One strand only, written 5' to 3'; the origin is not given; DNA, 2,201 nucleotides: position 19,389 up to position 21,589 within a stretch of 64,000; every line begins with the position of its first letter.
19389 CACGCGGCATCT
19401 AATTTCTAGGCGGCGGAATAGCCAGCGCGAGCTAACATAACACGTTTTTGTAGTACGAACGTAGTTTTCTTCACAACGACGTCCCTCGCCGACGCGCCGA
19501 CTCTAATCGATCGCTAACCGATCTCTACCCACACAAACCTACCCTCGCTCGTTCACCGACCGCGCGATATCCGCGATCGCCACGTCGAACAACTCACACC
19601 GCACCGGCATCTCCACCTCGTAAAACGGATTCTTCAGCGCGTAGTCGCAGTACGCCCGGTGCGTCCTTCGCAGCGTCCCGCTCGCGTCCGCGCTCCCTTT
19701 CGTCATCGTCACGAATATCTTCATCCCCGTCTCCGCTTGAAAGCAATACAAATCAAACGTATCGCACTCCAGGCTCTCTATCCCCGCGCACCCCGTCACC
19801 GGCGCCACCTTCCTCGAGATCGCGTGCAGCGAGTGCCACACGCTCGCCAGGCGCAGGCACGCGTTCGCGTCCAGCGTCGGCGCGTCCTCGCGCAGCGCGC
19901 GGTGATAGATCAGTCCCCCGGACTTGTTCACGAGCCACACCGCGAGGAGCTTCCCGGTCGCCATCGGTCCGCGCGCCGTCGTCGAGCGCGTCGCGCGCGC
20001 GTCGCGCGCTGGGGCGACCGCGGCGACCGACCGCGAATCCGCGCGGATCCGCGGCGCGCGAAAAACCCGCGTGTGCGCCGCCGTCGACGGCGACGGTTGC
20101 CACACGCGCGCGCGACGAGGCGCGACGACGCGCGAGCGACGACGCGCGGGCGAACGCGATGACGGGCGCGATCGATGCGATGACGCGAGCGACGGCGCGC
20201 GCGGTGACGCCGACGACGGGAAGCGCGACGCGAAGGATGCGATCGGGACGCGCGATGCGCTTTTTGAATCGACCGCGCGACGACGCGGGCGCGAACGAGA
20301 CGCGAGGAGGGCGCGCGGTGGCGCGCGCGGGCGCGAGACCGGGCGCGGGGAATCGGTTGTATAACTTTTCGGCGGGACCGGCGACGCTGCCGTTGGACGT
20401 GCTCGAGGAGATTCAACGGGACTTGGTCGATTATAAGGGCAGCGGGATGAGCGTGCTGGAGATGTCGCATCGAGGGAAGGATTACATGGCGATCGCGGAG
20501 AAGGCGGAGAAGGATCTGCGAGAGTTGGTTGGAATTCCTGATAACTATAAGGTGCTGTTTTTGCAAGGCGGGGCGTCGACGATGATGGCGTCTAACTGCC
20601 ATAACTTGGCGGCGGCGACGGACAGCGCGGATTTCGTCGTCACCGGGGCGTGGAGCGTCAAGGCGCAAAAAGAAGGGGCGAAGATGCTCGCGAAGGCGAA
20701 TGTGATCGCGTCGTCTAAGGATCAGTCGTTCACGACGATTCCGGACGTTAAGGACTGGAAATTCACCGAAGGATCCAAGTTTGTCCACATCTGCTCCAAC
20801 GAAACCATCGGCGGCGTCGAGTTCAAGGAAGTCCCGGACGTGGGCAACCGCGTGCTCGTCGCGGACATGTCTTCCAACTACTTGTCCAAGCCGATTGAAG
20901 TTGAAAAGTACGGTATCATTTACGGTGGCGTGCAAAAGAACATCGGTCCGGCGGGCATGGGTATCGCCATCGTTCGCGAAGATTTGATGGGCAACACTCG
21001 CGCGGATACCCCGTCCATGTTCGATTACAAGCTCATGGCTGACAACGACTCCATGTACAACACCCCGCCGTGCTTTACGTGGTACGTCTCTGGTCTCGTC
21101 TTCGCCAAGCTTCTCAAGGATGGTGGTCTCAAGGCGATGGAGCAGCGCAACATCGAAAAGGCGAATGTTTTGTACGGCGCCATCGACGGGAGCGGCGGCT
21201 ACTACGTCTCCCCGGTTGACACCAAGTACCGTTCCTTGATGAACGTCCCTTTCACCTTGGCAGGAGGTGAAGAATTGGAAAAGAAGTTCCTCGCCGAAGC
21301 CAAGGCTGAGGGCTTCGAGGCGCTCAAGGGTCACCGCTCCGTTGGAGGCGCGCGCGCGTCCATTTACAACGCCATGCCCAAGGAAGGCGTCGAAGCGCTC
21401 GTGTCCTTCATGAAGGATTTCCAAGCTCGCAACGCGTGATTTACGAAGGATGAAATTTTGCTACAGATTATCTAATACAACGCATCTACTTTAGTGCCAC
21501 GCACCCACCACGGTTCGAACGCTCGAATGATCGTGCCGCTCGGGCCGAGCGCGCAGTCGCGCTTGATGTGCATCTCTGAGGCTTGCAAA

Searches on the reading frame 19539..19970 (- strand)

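Call 5: search_protein_families(library=pfam, proteins=[window:19539-19970:-], max_evalue=0.01)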
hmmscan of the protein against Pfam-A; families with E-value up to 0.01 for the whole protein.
window:19539-19970:- (143 aa): 2 families
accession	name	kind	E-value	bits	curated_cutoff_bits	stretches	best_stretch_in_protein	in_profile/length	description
PF04099.18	Sybindin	-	5.4e-35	120.9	25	1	10-137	3-138/140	Sybindin-like family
PF04628.19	Sedlin_N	-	0.00091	19.8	23.1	1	71-137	60-128/129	Sedlin, N-terminal conserved region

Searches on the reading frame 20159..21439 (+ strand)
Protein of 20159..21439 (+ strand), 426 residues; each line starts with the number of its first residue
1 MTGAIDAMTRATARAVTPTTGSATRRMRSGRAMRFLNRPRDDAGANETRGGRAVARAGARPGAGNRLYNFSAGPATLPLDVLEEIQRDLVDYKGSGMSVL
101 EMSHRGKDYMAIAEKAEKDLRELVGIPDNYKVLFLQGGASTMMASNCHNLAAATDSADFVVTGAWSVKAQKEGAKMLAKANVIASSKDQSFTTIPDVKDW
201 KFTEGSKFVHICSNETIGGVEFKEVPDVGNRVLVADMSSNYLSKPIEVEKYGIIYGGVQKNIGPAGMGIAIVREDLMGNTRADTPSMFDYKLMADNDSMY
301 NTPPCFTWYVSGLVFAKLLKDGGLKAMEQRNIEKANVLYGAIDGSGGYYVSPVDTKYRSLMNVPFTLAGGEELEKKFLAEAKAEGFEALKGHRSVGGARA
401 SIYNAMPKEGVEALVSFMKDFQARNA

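Call 5: search_protein_families(library=pfam, proteins=[window:20159-21439:+], max_evalue=0.01)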
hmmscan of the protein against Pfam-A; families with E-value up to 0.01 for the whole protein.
window:20159-21439:+ (426 aa): 1 family
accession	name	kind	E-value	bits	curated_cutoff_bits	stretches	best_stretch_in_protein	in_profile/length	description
PF00266.25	Aminotran_5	-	2e-47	162.4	21.5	1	68-414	2-371/371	Aminotransferase class-V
